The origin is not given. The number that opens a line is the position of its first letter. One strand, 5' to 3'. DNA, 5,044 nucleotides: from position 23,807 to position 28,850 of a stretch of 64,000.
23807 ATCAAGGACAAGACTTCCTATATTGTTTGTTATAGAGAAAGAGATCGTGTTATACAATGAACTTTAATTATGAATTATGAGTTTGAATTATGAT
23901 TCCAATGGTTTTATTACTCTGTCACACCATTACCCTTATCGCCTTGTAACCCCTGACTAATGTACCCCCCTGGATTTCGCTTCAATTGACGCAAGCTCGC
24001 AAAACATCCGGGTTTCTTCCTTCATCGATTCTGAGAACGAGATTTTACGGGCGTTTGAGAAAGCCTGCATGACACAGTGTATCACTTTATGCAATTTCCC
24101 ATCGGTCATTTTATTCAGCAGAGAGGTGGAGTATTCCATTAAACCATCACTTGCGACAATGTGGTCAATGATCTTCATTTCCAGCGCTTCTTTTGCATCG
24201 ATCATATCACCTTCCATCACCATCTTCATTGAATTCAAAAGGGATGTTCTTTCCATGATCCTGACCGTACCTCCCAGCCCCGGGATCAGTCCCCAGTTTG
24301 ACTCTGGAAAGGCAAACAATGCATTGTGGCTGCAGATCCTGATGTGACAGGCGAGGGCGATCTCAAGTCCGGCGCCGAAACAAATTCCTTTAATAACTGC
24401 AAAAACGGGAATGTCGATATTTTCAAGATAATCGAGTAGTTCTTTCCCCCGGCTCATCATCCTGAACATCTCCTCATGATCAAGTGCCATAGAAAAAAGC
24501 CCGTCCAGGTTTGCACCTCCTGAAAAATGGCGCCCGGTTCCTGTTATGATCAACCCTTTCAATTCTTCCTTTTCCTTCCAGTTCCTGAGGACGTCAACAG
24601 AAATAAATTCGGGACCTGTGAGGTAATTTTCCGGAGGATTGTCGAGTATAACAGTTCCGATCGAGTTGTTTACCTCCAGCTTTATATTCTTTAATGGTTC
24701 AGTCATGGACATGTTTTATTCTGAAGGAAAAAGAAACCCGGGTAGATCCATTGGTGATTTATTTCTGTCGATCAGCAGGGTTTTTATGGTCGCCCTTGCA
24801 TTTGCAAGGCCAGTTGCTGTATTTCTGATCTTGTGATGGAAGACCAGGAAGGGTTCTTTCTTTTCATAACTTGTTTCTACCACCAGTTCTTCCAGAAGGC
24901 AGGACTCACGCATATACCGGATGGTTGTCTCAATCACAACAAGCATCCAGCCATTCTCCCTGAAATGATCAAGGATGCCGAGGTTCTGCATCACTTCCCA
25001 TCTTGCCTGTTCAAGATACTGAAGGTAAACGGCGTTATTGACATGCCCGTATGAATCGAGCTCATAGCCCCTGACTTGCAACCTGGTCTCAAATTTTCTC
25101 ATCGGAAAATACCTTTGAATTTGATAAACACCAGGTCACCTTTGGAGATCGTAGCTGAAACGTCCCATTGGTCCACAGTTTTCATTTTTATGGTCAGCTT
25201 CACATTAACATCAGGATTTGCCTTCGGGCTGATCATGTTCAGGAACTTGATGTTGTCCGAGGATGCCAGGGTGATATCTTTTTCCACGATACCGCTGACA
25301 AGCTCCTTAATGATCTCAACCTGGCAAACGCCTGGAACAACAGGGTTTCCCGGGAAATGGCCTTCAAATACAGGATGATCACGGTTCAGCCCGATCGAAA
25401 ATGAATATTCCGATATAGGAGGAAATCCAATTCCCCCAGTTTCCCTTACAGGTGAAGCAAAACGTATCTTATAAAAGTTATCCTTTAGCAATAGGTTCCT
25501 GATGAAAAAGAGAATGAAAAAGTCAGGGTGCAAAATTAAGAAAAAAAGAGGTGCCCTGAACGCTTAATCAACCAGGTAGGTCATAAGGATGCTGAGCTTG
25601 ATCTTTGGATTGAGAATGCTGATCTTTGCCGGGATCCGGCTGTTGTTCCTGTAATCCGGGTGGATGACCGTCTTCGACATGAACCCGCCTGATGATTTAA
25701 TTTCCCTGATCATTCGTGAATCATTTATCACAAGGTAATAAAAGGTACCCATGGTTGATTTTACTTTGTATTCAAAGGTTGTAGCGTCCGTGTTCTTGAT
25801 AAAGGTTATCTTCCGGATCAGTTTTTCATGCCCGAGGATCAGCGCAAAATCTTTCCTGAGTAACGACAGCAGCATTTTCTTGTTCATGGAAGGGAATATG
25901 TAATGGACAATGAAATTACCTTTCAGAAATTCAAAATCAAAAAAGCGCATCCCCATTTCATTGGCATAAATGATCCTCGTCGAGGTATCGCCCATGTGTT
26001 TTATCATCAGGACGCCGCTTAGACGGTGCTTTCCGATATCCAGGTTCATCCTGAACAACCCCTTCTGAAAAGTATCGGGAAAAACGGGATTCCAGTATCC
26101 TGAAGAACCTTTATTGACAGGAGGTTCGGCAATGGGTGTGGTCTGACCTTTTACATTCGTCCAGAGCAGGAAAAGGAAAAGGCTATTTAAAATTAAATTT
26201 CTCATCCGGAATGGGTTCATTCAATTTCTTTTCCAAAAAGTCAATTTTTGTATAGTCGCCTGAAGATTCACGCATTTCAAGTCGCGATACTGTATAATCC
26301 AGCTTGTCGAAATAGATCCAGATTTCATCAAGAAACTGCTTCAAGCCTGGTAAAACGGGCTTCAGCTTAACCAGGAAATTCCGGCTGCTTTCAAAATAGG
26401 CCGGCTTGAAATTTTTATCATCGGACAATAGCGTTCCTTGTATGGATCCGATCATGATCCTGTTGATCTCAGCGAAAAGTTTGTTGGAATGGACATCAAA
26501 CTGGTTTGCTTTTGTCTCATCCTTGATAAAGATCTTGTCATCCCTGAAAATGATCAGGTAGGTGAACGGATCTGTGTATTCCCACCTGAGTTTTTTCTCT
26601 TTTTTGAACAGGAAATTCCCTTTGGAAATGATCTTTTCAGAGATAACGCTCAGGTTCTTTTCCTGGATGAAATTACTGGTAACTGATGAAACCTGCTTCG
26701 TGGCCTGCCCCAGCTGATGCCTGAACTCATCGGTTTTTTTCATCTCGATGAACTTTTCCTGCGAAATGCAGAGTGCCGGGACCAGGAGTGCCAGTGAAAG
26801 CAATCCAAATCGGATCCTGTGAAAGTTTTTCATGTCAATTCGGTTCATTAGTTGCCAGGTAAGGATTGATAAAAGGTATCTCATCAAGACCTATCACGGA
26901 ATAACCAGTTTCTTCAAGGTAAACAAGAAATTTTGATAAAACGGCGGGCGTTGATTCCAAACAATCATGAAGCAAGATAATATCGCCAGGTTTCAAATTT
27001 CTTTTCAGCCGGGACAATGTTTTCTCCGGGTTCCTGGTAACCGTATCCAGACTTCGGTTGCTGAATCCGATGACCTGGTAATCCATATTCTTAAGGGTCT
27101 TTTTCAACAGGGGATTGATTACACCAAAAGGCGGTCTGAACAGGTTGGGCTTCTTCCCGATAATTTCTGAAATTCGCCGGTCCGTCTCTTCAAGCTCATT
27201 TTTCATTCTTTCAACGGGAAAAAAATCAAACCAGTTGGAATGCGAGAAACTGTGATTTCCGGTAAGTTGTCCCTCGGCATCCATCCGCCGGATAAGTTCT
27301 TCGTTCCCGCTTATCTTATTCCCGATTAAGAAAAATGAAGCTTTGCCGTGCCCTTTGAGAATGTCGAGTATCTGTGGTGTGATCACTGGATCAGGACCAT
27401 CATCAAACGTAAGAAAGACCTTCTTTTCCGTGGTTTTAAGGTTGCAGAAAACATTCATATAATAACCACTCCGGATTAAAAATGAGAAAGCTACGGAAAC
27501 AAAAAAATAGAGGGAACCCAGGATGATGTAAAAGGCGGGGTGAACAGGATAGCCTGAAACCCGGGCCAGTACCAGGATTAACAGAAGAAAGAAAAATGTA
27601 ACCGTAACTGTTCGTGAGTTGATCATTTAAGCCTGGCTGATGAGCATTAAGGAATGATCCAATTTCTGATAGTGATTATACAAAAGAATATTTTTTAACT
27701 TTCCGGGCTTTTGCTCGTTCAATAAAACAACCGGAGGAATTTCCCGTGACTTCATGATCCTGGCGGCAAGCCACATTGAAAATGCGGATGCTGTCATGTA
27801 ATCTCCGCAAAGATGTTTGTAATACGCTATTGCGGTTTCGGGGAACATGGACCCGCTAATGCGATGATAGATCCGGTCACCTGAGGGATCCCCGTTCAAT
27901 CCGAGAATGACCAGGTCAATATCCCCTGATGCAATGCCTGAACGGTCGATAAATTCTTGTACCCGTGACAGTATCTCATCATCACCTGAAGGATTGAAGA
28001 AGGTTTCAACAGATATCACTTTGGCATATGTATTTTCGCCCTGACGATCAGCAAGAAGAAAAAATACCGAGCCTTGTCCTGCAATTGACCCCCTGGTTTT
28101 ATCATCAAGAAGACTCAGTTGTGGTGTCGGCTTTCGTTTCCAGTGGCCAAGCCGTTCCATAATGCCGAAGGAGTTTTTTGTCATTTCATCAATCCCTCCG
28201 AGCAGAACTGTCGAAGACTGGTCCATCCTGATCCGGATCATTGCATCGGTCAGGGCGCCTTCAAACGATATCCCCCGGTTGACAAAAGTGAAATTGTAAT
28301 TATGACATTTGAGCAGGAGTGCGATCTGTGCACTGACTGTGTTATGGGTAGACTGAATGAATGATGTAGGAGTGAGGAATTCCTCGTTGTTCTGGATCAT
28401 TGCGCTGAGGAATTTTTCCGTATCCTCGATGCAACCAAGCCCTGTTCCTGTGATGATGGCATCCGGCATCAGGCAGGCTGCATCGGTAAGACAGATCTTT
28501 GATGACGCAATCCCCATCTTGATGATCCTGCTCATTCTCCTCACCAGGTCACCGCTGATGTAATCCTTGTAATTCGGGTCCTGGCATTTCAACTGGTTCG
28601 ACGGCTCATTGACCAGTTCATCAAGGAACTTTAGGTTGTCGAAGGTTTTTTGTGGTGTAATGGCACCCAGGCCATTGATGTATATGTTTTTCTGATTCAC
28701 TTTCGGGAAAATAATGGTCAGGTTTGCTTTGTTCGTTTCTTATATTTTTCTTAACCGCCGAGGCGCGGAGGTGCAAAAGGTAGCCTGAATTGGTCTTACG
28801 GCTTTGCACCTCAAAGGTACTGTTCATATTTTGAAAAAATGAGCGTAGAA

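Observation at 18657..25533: CoA-level beta-oxidation-like / branching-like sub-block inside a type II PKS cluster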

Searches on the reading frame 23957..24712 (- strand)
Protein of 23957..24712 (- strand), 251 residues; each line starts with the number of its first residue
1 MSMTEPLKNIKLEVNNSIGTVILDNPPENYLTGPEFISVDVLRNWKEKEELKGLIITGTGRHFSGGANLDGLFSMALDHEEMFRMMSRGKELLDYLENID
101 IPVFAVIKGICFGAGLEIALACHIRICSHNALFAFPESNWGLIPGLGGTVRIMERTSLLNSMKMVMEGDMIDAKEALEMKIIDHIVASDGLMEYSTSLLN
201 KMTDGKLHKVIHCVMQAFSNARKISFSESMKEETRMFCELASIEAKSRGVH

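Call 4: search_protein_families(library=pfam, proteins=[window:23957-24712:-], max_evalue=0.01)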
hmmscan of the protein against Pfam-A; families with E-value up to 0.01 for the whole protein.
window:23957-24712:- (251 aa): 2 families
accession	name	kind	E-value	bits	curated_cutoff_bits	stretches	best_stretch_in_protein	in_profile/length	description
PF00378.25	ECH_1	-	2.3e-35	122.6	27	1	14-249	2-236/251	Enoyl-CoA hydratase/isomerase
PF16113.10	ECH_2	-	5.1e-22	79.2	27.2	1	41-230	26-219/335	Enoyl-CoA hydratase/isomerase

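Call 5: search_protein_families(library=ncbifam, proteins=[window:23957-24712:-], max_evalue=0.01)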
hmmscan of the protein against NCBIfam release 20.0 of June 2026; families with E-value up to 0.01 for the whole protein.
window:23957-24712:- (251 aa): 72 families (the best 25 are shown)
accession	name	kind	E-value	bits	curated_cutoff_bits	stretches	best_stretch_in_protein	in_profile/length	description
NF005803.0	PRK07658.1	equivalog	7.2e-44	150.1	313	1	8-250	2-243/257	enoyl-CoA hydratase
NF004475.0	PRK05809.1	subfamily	7.7e-36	123.9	394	1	7-249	3-245/260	short-chain-enoyl-CoA hydratase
NF008363.0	PRK11154.1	equivalog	8.4e-33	113.4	869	1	10-232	7-236/708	fatty acid oxidation complex subunit alpha FadJ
NF006566.0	PRK09076.1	subfamily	5.7e-31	108.1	286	1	8-250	5-246/260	enoyl-CoA hydratase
NF007239.0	PRK09674.1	equivalog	9.2e-31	107.2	371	1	39-250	37-243/257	2,3-dehydroadipyl-CoA hydratase PaaF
NF008727.0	PRK11730.1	equivalog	9.5e-31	106.9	870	1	42-208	43-210/717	fatty acid oxidation complex subunit alpha FadB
TIGR02440.1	FadJ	equivalog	1.8e-29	102.6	968.45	1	17-231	10-230/699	fatty acid oxidation complex subunit alpha FadJ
NF004634.0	PRK05980.1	equivalog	3e-29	102.2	375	1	40-249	37-248/263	crotonase/enoyl-CoA hydratase family protein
NF051848.1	EnCoAHydtEchA19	equivalog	4.3e-29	101.8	400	1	42-240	36-234/258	enoyl-CoA hydratase EchA19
NF006588.0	PRK09120.1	equivalog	1.5e-28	99.7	276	1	4-234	4-237/276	p-hydroxycinnamoyl CoA hydratase/lyase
NF004840.0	PRK06190.1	equivalog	1.6e-27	96.8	253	1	39-237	37-232/260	enoyl-CoA hydratase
NF006013.0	PRK08150.1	subfamily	1.7e-27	96.4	232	1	46-234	44-229/259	crotonase/enoyl-CoA hydratase family protein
NF005699.0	PRK07509.1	equivalog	2.2e-27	96.4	249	1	8-188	4-191/267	crotonase/enoyl-CoA hydratase family protein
NF005073.0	PRK06495.1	subfamily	2.9e-27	95.6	296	1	8-241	4-234/257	enoyl-CoA hydratase/isomerase family protein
NF005802.0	PRK07657.1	equivalog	4.2e-27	95.3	363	1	40-205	38-202/260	enoyl-CoA hydratase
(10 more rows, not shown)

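Call 36: search_solved_structures(query=window:23957-24712:-, max_evalue=1e-10, show_alignments=1)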
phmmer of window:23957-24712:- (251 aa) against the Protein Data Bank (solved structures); distinct sequences matched with E-value up to 1e-10: 108 (the best 60 are shown).
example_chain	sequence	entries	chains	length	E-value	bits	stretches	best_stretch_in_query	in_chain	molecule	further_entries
5zai_A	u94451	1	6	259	6.2e-25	91.4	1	47-202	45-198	3-hydroxypropionyl-coenzyme A dehydratase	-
3pea_A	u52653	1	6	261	6.2e-25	91.4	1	7-249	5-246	Enoyl-CoA hydratase/isomerase family protein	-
8bnu_C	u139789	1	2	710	4.6e-24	88.5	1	16-201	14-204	Fatty acid oxidation complex subunit alpha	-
8bnr_C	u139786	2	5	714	4.7e-24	88.5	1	16-201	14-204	Fatty acid oxidation complex subunit alpha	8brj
6ysv_A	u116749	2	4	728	4.7e-24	88.5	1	16-201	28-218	Fatty acid oxidation complex subunit alpha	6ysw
4fzw_A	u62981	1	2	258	5.3e-24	88.3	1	53-250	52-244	2,3-dehydroadipyl-CoA hydratase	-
6lvp_A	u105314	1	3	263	1.2e-23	87.2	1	49-218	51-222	Enoyl-CoA hydratase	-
5z7r_A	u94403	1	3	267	2.2e-22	83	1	7-244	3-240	Short-chain-enoyl-CoA hydratase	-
2pbp_A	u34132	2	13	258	2.9e-22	82.6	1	42-248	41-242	Enoyl-CoA hydratase subunit I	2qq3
5xzd_A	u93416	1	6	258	5.1e-22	81.8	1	10-249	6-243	Enoyl-CoA hydratase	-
8zru_A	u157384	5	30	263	2.7e-21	79.5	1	14-247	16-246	Enoyl-CoA hydratase, mitochondrial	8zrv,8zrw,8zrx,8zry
9ula_A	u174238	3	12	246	4.9e-21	78.6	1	37-201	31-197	Enoyl-CoA hydratase/isomerase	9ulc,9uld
28bq_A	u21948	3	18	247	5.1e-21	78.6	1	37-201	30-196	Enoyl-CoA hydratase/isomerase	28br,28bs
7eum_C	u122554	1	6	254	5.4e-21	78.5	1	37-201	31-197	Enoyl-CoA hydratase/isomerase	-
2hw5_A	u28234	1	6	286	8.6e-21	77.8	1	14-247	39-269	Enoyl-CoA hydratase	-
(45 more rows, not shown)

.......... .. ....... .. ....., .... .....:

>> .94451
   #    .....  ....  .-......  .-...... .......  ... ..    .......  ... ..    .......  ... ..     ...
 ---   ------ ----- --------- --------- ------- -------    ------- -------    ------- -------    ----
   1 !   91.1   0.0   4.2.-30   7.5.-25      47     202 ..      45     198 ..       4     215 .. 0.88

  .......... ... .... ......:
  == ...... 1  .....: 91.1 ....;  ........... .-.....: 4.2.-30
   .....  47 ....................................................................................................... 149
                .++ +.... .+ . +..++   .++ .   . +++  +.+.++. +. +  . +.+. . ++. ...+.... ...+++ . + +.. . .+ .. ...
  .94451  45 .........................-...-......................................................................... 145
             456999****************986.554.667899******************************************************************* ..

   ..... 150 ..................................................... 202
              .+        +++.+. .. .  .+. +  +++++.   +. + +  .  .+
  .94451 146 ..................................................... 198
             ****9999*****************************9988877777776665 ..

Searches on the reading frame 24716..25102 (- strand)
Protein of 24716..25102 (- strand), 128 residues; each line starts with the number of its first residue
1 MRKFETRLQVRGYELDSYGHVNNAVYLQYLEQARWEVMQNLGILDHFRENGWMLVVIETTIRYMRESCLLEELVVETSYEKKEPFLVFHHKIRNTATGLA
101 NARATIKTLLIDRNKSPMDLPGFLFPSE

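Call 4: search_protein_families(library=pfam, proteins=[window:24716-25102:-], max_evalue=0.01)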
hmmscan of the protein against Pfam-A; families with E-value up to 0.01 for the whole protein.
window:24716-25102:- (128 aa): 4 families
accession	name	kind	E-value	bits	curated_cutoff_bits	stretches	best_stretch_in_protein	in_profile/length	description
PF13279.12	4HBT_2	-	2.1e-17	64.1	25.5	1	11-121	2-115/122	Thioesterase-like superfamily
PF03061.28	4HBT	-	1.9e-08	35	20.6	1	18-79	1-56/79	Thioesterase superfamily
PF20791.3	Acyl-ACP_TE_C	-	5e-08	33.5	21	1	4-106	8-97/101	Acyl-ACP thioesterase C-terminal domain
PF01643.23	Acyl-ACP_TE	-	0.00033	20.8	23.7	1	3-115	3-117/131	Acyl-ACP thioesterase N-terminal domain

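Call 5: search_protein_families(library=ncbifam, proteins=[window:24716-25102:-], max_evalue=0.01)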
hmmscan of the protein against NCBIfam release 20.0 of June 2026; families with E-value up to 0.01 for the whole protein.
window:24716-25102:- (128 aa): 5 families
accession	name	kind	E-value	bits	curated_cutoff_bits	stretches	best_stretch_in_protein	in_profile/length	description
TIGR00051.1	TIGR00051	subfamily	2e-16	60.3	68.7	1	9-115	3-110/117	YbgC/FadM family acyl-CoA thioesterase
TIGR02799.1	thio_ybgC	equivalog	4.5e-11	43.1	141.35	1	13-121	10-120/126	tol-pal system-associated acyl-CoA thioesterase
NF005716.0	PRK07531.1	equivalog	2.1e-06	26.8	592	1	10-104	352-446/495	carnitine 3-dehydrogenase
NF008065.0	PRK10800.1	equivalog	1.6e-05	25.1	185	1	13-121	15-125/134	tol-pal system-associated acyl-CoA thioesterase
NF047424.1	MenI_Staph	exception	1.9e-05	24.6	225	1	6-120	6-122/148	1,4-dihydroxy-2-naphthoyl-CoA hydrolase MenI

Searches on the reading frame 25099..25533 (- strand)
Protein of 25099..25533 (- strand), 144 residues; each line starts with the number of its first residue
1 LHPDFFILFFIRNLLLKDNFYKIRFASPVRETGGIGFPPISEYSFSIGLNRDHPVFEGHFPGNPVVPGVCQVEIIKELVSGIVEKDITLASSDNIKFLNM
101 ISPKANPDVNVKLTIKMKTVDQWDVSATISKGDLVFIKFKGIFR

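Call 4: search_protein_families(library=pfam, proteins=[window:25099-25533:-], max_evalue=0.01)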
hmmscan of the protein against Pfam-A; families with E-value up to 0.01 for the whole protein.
window:25099-25533:- (144 aa): 2 families
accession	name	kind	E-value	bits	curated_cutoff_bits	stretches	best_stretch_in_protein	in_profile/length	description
PF07977.19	FabA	-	9.5e-07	29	23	1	50-127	34-120/138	FabA-like domain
PF22818.2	ApeI-like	-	4e-06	27.5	28.5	1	45-115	18-88/119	ApeI dehydratase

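Call 5: search_protein_families(library=ncbifam, proteins=[window:25099-25533:-], max_evalue=0.01)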
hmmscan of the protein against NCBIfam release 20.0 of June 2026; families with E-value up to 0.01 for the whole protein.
window:25099-25533:- (144 aa): 5 families
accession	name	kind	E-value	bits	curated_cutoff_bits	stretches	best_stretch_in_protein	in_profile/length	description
TIGR01750.1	fabZ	equivalog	7.5e-08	32.3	155.15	1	53-130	41-128/141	3-hydroxyacyl-ACP dehydratase FabZ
NF000582.1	PRK00006.1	equivalog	2.4e-07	30.8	113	1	52-130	39-124/137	3-hydroxyacyl-ACP dehydratase FabZ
NF009667.0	PRK13188.1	equivalog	5.3e-07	28.7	465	1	52-82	359-389/464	bifunctional UDP-3-O-[3-hydroxymyristoyl] N-acetylglucosamine deacetylase/3-hydroxyacyl-ACP dehydratase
NF003509.0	PRK05174.1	equivalog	0.00064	19.6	124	1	49-134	61-148/172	bifunctional 3-hydroxydecanoyl-ACP dehydratase/trans-2-decenoyl-ACP isomerase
TIGR01749.1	fabA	equivalog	0.0047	16.9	238.15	1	48-120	57-131/169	3-hydroxyacyl-[acyl-carrier-protein] dehydratase FabA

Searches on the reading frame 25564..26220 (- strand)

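Call 6: search_protein_families(library=pfam, proteins=[window:25564-26220:-], max_evalue=0.01)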
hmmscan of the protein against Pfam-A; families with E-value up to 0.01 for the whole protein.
window:25564-26220:- (218 aa): 0 families

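Call 11: search_protein_families(library=ncbifam, proteins=[window:25564-26220:-], max_evalue=0.01)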
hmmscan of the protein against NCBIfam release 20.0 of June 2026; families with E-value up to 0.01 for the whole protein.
window:25564-26220:- (218 aa): 1 family
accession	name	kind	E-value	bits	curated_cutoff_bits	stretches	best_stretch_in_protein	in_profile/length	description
NF053540.1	LolB2_flexi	equivalog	2.4e-29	102.5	60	1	11-215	4-202/203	flexirubin biosynthesis protein LolB2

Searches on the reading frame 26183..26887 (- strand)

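Call 6: search_protein_families(library=pfam, proteins=[window:26183-26887:-], max_evalue=0.01)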
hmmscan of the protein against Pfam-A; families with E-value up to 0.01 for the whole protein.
window:26183-26887:- (234 aa): 1 family
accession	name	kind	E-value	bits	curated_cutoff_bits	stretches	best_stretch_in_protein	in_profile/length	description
PF03548.22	LolA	-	1.1e-12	48.5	23.6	1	65-234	2-165/165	Outer membrane lipoprotein carrier protein LolA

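Call 13: search_protein_families(library=ncbifam, proteins=[window:26183-26887:-], max_evalue=0.00001)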
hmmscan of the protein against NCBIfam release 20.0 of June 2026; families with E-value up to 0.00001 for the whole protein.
window:26183-26887:- (234 aa): 4 families
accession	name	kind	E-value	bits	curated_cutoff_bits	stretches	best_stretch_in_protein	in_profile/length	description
NF053544.1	LolA2_flexi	equivalog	2.2e-64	216.7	125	1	30-232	8-207/208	flexirubin biosynthesis/transport protein LolA2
TIGR00547.2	lolA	equivalog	1.4e-12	47.5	112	1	55-234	20-192/202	outer membrane lipoprotein periplasmic chaperone LolA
NF000663.1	PRK00031.2-1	exception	8e-07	28.7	120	0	62-124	16-76/168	LolA-like outer membrane lipoprotein chaperone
NF000661.0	PRK00031.1-3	equivalog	1.5e-06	27.7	255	0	56-233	39-214/225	outer membrane lipoprotein chaperone LolA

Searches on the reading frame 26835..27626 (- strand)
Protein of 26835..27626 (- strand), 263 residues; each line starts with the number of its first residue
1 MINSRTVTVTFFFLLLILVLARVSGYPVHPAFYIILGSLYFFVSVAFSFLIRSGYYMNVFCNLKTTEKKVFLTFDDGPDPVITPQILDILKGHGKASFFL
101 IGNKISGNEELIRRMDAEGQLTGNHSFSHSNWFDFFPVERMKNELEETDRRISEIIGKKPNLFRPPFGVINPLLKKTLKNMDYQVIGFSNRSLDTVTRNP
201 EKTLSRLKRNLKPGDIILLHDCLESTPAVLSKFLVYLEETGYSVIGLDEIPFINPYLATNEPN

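Call 6: search_protein_families(library=pfam, proteins=[window:26835-27626:-], max_evalue=0.01)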
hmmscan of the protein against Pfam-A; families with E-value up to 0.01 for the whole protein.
window:26835-27626:- (263 aa): 1 family
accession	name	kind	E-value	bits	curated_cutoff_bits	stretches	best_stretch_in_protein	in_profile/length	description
PF01522.26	Polysacc_deac_1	-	1.6e-30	106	23.1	1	64-185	3-123/124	Polysaccharide deacetylase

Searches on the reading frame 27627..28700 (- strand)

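Call 6: search_protein_families(library=pfam, proteins=[window:27627-28700:-], max_evalue=0.01)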
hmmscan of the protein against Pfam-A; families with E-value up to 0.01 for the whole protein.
window:27627-28700:- (357 aa): 2 families
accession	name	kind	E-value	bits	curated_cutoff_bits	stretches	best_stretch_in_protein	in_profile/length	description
PF00109.32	ketoacyl-synt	-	0.00021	21.4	20.8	1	48-217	78-247/252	Beta-ketoacyl synthase, N-terminal domain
PF13723.12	Ketoacyl-synt_2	-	0.00025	21.1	25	1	54-175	28-143/223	Beta-ketoacyl synthase, N-terminal domain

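Call 13: search_protein_families(library=ncbifam, proteins=[window:27627-28700:-], max_evalue=0.00001)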
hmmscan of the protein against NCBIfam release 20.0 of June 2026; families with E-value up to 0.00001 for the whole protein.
window:27627-28700:- (357 aa): 3 families
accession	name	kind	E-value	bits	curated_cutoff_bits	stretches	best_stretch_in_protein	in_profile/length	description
TIGR03150.1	fabF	equivalog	4.5e-11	42.1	493.75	1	40-217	52-239/407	beta-ketoacyl-ACP synthase II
NF005589.0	PRK07314.1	subfamily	1.1e-09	37.6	387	1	39-218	54-243/413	beta-ketoacyl-ACP synthase II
NF006587.0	PRK09116.1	equivalog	1.7e-06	27.1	470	1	51-333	65-369/408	beta-ketoacyl-ACP synthase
